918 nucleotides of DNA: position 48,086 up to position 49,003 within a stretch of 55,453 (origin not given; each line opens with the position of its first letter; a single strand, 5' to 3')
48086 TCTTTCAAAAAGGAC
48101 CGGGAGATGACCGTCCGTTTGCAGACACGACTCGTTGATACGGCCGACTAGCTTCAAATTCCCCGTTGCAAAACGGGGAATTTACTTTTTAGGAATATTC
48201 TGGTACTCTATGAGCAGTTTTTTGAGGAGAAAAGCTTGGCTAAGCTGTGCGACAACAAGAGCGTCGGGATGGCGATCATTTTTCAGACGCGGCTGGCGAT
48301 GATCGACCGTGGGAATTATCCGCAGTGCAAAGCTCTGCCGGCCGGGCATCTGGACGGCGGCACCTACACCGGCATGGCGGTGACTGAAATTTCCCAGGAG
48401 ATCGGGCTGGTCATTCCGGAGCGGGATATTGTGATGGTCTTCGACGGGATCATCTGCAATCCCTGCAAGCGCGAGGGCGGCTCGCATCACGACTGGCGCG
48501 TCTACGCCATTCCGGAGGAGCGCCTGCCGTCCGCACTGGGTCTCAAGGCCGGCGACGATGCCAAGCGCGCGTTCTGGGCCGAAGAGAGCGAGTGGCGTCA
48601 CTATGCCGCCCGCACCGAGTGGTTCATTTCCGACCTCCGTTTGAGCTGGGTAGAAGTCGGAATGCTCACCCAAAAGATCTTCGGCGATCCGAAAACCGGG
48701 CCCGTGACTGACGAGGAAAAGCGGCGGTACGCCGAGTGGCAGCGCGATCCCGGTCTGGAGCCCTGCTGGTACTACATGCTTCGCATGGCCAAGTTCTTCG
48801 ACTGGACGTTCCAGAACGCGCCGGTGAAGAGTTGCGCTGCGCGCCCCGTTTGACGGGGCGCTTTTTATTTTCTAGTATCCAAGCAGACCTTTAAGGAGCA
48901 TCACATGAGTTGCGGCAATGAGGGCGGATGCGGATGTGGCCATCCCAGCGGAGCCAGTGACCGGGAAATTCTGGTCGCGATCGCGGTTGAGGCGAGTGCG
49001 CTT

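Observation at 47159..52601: Accessory array of nine monocistronic genes, rich in pyrimidine deoxynucleotide enzymes, inserted where rplA should follow rplK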

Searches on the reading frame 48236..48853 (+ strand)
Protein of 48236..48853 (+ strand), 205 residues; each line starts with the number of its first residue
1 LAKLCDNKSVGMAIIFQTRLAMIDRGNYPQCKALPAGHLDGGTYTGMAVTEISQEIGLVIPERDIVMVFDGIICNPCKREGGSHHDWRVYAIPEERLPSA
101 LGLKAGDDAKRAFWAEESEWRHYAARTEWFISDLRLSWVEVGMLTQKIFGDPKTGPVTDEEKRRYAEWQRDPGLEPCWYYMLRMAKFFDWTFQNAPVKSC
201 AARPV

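Call 4: search_protein_families(library=pfam, max_evalue=0.1, proteins=[window:48236-48853:+])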
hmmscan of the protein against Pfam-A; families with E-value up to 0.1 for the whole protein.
window:48236-48853:+ (205 aa): 0 families

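Call 16: search_protein_families(library=ncbifam, max_evalue=0.1, proteins=[window:48236-48853:+])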
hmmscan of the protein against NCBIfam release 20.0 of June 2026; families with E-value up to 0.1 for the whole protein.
window:48236-48853:+ (205 aa): 0 families

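Call 17: search_protein_families(library=phrogs, max_evalue=0.1, proteins=[window:48236-48853:+])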
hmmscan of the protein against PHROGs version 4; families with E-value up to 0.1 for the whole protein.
window:48236-48853:+ (205 aa): 0 families

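Call 20: search_solved_structures(query=window:48236-48853:+, max_evalue=10)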
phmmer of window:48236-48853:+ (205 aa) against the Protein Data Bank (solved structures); distinct sequences matched with E-value up to 10: 3.
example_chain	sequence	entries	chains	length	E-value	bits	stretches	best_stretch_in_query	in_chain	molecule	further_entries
28ke_N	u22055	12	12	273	0.25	13.8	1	25-82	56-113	DNA repair protein complementing XP-A cells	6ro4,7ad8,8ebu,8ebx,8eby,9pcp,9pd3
4dyw_A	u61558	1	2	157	0.56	12.7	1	10-72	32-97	MutT/NUDIX family protein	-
5hvq_D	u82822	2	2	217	1.4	11.4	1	147-179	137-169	Melanoma-associated antigen G1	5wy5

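Call 40: find_homologous_proteins(query=window:48236-48853:+, max_evalue=0.001)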
Query window:48236-48853:+ (205 aa): 65 proteins with E <= 0.001 among 137 candidates.
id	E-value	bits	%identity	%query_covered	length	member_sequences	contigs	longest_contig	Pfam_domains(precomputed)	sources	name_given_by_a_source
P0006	6.2e-142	488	100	100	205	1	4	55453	-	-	-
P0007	2.5e-99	349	72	100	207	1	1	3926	-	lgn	-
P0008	6.2e-90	318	69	99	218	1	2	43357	-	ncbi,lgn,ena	-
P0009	2.0e-80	287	64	97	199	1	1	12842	PF00293.35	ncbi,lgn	-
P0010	2.1e-80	287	63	96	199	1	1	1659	PF00293.35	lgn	-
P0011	1.1e-79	285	60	100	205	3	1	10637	PF00293.35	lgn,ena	-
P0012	2.1e-73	264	61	94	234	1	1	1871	-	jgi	jgi:ADP-ribose pyrophosphatase YjhB (NUDIX family)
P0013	3.5e-73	264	57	96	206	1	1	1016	PF00293.35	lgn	-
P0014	9.1e-72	259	57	97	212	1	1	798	PF00293.35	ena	-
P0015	2.2e-56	209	52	93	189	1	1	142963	PF00293.35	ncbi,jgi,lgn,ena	-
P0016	1.1e-50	190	47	92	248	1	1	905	PF00293.35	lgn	-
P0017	5.1e-48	181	58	68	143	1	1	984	-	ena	-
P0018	1.7e-42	163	45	92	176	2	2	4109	PF00293.35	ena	-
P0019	7.8e-42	161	46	89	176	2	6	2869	PF00293.35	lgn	-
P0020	1.7e-41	160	47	92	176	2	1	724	PF00293.35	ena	-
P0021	3.6e-40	156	46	89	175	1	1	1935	PF00293.35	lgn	-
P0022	3.9e-40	156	46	89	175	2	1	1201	PF00293.35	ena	-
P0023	4.7e-40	155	44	90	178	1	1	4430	PF00293.35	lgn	-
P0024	5.3e-40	155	47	92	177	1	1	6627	PF00293.35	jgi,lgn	jgi:ADP-ribose pyrophosphatase YjhB (NUDIX family)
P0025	9.2e-40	154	47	91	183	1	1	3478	PF00293.35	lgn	-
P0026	1.5e-39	154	46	89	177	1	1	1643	PF00293.35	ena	-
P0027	1.6e-37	147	43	92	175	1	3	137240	PF00293.35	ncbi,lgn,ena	-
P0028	2.1e-37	147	45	89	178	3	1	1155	PF00293.35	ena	-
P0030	4.1e-37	146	43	91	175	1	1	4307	PF00293.35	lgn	-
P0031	4.2e-37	146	46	89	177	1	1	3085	PF00293.35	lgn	-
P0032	9.9e-37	144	46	89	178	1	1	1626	PF00293.35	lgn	-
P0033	1.5e-36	144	45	89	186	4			PF00293.35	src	-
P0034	1.6e-36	144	44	89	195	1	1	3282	PF00293.35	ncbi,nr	ncbi:MAG: NUDIX hydrolase [bacterium]|nr:NUDIX hydrolase [bacterium]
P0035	2.7e-36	143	45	89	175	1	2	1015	PF00293.35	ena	-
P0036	3.7e-36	142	45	92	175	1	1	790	PF00293.35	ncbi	-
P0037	1.9e-34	137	44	89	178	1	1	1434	PF00293.35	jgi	jgi:8-oxo-dGTP pyrophosphatase MutT (NUDIX family)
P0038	2.9e-34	136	44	89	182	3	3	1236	PF00293.35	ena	-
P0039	1.1e-32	131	44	89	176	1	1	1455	PF00293.35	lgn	-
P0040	1.2e-32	131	42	92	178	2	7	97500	PF00293.35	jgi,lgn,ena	-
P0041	2.7e-32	130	44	81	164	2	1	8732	PF00293.35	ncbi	-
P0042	8.2e-32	128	42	89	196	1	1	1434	PF00293.35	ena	-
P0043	1.4e-31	128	40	92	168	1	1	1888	PF00293.35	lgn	-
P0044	1.3e-30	124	40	89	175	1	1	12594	PF00293.35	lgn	-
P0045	2.7e-30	123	39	92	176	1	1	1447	PF00293.35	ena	-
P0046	3.0e-30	123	42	89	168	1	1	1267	PF00293.35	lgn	-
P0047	7.3e-30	122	40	92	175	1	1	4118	PF00293.35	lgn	-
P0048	8.8e-29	118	43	89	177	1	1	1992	PF00293.35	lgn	-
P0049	9.2e-26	109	39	89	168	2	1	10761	PF00293.35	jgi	-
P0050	4.4e-25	106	38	89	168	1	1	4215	PF00293.35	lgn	-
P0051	1.4e-24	105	39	87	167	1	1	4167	PF00293.35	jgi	-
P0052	2.9e-24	104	37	92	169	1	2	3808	PF00293.35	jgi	-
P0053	4.4e-24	103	34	88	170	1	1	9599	PF00293.35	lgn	-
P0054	7.2e-24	102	37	89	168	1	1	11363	PF00293.35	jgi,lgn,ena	-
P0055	2.9e-23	100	36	89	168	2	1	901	PF00293.35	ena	-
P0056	1.3e-22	98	35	89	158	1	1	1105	PF00293.35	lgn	-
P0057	2.0e-22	98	38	88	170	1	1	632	PF00293.35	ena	-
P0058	3.3e-22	97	37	89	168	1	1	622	PF00293.35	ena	-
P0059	7.2e-22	96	36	89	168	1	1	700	PF00293.35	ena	-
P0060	4.3e-21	93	36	91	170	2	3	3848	PF00293.35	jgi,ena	-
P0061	1.7e-20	91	34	91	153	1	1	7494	PF00293.35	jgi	-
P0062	3.5e-20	90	35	91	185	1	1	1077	PF00293.35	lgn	-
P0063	1.5e-19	88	36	87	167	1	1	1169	PF00293.35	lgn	-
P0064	1.9e-19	88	35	89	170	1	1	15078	PF00293.35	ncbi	-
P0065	2.8e-18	84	31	89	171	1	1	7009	PF00293.35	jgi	-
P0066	9.4e-18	82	36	87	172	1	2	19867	PF00293.35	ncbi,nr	ncbi:MAG: NUDIX hydrolase [Parcubacteria group bacterium]|nr:NUDIX hydrolase [Parcubacteria group ba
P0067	3.5e-17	80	32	92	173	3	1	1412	PF00293.35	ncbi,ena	ncbi:MAG: NUDIX hydrolase [Patescibacteria group bacterium]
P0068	4.8e-16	77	31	89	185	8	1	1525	PF00293.35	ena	-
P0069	1.3e-13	69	31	90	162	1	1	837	PF00293.35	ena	-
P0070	1.5e-11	62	29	88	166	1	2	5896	PF00293.35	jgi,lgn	jgi:8-oxo-dGTP pyrophosphatase MutT (NUDIX family)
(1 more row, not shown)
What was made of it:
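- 48236..48853 (+): g3: a divergent Nudix-family protein with a degenerate Nudix box and a C-terminal extension. It has 65 homologues, nearly all carrying PF00293 (call 40).
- On Nudix hydrolase superfamily (g3): However, 58 of its 65 homologues (29-64% identical) carry PF00293 (call 40).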

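Call 42: find_encoding_contigs(protein=P0008, flank=10000, max_places=3)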
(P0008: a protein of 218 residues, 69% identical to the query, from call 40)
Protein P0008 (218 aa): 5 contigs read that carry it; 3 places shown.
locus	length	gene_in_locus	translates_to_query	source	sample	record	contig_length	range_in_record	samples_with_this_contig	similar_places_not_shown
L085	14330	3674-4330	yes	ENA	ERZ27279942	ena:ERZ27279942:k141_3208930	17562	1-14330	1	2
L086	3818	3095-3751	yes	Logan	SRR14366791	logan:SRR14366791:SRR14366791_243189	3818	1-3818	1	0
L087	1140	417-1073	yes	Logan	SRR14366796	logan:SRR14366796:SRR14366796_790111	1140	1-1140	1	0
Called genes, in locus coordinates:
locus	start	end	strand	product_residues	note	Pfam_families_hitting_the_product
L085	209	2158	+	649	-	PF02518:HATPase_c, PF00204:DNA_gyraseB, PF01751:Toprim, PF00986:DNA_gyraseB_C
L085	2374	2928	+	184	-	PF02357:NusG, PF00467:KOW (weak)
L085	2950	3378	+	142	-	PF03946:Ribosomal_L11_N, PF00298:Ribosomal_L11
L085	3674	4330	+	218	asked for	-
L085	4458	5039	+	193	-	PF00383:dCMP_cyt_deam_1 (weak)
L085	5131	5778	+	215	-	PF02223:Thymidylate_kin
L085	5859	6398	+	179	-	-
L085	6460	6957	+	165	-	-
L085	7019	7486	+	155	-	-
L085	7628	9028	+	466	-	PF02934:GatB_N, PF02637:GatB_Yqey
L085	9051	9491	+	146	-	-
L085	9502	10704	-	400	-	PF00587:tRNA-synt_2b, PF03129:HGTP_anticodon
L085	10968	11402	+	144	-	-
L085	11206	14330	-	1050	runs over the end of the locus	PF02811:PHP, PF07733:DNA_pol3_alpha, PF17657:DNA_pol3_finger, PF14579:HHH_6, PF01336:tRNA_anti-codon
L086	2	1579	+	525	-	?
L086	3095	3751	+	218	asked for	-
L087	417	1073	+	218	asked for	-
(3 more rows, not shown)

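Call 44: find_encoding_contigs(protein=P0027, flank=8000, max_places=2)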
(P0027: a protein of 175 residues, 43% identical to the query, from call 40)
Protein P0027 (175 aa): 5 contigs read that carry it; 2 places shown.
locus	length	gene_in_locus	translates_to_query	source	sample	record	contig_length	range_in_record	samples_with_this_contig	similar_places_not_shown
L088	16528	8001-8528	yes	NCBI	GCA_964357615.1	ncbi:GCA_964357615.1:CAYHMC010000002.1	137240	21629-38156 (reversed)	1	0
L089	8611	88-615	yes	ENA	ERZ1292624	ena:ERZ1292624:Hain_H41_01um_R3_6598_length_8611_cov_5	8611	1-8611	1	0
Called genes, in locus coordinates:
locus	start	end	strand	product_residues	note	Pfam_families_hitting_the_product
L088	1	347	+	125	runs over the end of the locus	PF00072:Response_reg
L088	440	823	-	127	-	-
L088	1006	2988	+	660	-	PF02518:HATPase_c, PF00204:DNA_gyraseB, PF01751:Toprim, PF00986:DNA_gyraseB_C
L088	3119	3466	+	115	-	PF00584:SecE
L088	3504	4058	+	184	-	PF02357:NusG, PF00467:KOW (weak)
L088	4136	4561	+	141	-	PF03946:Ribosomal_L11_N, PF00298:Ribosomal_L11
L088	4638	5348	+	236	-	PF02223:Thymidylate_kin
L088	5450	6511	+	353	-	-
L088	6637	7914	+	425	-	PF07963:N_methyl (weak), PF13385:Laminin_G_3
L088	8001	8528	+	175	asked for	PF00293:NUDIX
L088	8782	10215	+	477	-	PF02934:GatB_N, PF02637:GatB_Yqey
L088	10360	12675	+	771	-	-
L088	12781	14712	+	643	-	PF08298:AAA_PrkA, PF06798:PrkA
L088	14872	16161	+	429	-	PF04285:DUF444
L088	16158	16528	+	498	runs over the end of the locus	PF04293:SpoVR, PF24755:SpoVR_C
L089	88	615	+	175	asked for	PF00293:NUDIX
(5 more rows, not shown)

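Call 51: search_protein_families(library=padloc, max_evalue=0.1, proteins=[window:48236-48853:+])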
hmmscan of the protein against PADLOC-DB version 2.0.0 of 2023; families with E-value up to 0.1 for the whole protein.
window:48236-48853:+ (205 aa): 0 families

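Call 55: find_related_loci(query=A2, collection=viral_contigs, flank=6000)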
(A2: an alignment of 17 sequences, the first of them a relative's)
Query A2 (205 aa) in viral_contigs; peptide patterns used: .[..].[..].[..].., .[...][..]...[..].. (x = any residue, [..] = any of these).
17 stretches matched a pattern; 1 encode a relative of the query (tblastn E <= 1e-3); 1 distinct loci.
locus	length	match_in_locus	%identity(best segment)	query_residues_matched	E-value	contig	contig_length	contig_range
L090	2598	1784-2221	30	1-179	5e-22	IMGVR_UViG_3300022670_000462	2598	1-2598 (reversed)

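Call 56: find_related_loci(query=A2, collection=metagenome_contigs, flank=7000)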
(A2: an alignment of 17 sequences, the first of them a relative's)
Query A2 (205 aa) in metagenome_contigs; peptide patterns used: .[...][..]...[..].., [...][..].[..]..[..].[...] (x = any residue, [..] = any of these).
600 stretches matched a pattern (row limit reached: there are more); 71 encode a relative of the query (tblastn E <= 1e-3); 71 distinct loci.
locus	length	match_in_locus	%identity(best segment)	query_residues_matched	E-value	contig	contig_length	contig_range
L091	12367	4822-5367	52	1-190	1e-60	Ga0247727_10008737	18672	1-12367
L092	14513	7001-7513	45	1-183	2e-45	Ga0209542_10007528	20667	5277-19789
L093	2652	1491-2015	43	1-188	2e-45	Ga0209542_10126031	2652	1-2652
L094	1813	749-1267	43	1-186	3e-45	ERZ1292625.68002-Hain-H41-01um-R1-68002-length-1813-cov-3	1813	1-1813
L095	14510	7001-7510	45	1-183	5e-44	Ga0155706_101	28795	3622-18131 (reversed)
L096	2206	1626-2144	45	1-183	3e-44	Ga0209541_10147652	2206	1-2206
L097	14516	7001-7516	45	1-183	2e-42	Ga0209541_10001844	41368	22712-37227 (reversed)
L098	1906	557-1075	41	3-188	5e-42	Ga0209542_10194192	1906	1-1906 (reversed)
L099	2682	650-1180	43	1-188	4e-41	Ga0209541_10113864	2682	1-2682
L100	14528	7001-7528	41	1-183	2e-40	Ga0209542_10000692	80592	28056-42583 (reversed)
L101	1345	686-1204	43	1-183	6e-41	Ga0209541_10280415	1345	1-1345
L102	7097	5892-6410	42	1-186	6e-38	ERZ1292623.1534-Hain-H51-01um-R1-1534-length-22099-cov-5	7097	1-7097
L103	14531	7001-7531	42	1-188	6e-37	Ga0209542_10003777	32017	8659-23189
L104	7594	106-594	39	1-183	1e-33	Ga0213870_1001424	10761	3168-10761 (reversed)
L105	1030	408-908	38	3-188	1e-32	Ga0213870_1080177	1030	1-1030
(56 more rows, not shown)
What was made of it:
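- Tried and rejected: The allowed second scan was spent on the Nudix alignment instead (call 56).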

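Call 81: search_solved_structures(query=A2, max_evalue=0.01, show_alignments=2)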
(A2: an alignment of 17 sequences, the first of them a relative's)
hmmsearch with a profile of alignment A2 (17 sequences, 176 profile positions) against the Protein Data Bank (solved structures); distinct sequences matched with E-value up to 0.01: 16.
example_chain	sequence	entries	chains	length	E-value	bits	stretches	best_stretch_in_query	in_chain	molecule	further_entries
2yyh_A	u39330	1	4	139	1.9e-08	37.6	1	18-114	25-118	8-OXO-dGTPase domain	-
2qjt_B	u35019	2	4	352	5.8e-06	29.6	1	12-120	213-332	Nicotinamide-nucleotide adenylyltransferase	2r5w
2fml_A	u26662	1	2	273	1.5e-05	28.3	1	17-115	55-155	MutT/nudix family protein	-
2b06_A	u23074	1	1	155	2e-05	27.8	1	29-114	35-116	MutT/nudix family protein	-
6fl4_A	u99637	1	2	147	5.1e-05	26.5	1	18-67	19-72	Nudix hydrolase 1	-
5gp0_E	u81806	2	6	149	5.2e-05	26.5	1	17-67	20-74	Nudix hydrolase 1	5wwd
6dby_A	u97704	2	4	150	5.3e-05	26.5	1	17-67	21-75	Nudix hydrolase 1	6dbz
4dyw_A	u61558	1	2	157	8.3e-05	25.8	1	10-109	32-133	MutT/NUDIX family protein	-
2o1c_A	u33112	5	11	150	0.00034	23.8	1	14-65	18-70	dATP pyrophosphohydrolase | Dihydroneopterin triphosphate diphosphatase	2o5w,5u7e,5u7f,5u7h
5wy6_E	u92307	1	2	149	0.00081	22.6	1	17-67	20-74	Nudix hydrolase 1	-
1kt9_A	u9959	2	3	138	0.0029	20.8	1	17-64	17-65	Diadenosine Tetraphosphate Hydrolase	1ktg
4kyx_A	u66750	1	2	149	0.0035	20.5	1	11-67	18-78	ADP-ribose pyrophosphatase MutT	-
6ypb_A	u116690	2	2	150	0.0054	19.9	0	30-67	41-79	Geranyl diphosphate phosphohydrolase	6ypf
1f3y_A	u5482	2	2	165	0.0056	19.9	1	9-60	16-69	DIADENOSINE 5',5'''-P1,P4-TETRAPHOSPHATE HYDROLASE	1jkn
3fcm_A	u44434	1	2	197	0.0059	19.8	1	10-60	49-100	Hydrolase, NUDIX family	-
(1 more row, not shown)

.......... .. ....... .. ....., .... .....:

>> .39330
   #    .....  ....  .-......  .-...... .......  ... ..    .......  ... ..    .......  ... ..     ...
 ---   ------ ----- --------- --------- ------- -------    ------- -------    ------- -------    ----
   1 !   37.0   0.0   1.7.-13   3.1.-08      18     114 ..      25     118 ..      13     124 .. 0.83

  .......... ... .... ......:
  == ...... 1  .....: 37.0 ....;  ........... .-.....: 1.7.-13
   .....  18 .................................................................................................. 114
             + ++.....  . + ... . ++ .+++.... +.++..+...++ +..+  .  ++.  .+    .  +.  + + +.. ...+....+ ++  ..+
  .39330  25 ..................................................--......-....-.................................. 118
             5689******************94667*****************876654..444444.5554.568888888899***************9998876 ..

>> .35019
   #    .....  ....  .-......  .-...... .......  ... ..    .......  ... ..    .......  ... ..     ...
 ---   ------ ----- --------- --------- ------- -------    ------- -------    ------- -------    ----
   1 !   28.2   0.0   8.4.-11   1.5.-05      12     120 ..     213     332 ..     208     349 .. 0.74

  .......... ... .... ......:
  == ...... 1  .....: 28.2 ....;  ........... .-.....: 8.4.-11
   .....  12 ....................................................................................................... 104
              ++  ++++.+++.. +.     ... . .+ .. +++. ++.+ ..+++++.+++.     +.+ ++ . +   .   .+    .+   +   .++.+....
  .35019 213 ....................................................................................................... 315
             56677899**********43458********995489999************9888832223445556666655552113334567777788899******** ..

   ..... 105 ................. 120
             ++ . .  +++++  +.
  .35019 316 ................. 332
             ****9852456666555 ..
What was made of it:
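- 48236..48853 (+): The family profile hits the solved Nudix 2yyh at 1.9e-8 (call 81).
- On Nudix hydrolase superfamily (g3): The family profile hits solved Nudix proteins (2yyh at 1.9e-8; call 81).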

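Call 96: search_protein_families(library=pfam, max_evalue=0.1, proteins=[L091:4315-4734:+, L085:6460-6954:+, L091:7223-7678:+, L085:9051-9488:+, L091:10110-10526:+, L091:6747-7223:+])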
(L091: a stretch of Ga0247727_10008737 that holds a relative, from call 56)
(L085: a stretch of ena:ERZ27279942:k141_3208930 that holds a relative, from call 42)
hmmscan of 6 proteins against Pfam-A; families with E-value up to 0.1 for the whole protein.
L091:4315-4734:+ (140 aa): 0 families

L085:6460-6954:+ (165 aa): 0 families

L091:7223-7678:+ (152 aa): 0 families

L085:9051-9488:+ (146 aa): 1 family
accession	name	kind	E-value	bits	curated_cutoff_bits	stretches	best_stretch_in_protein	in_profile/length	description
PF20504.3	IntS14_C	-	0.053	14.2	25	1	30-55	11-37/104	Integrator complex subunit 14, alpha-helical domain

L091:10110-10526:+ (139 aa): 0 families

L091:6747-7223:+ (159 aa): 1 family
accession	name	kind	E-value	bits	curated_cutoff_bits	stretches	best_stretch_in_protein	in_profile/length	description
PF00293.34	NUDIX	-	0.0034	17.8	21.1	1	62-137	43-119/134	NUDIX domain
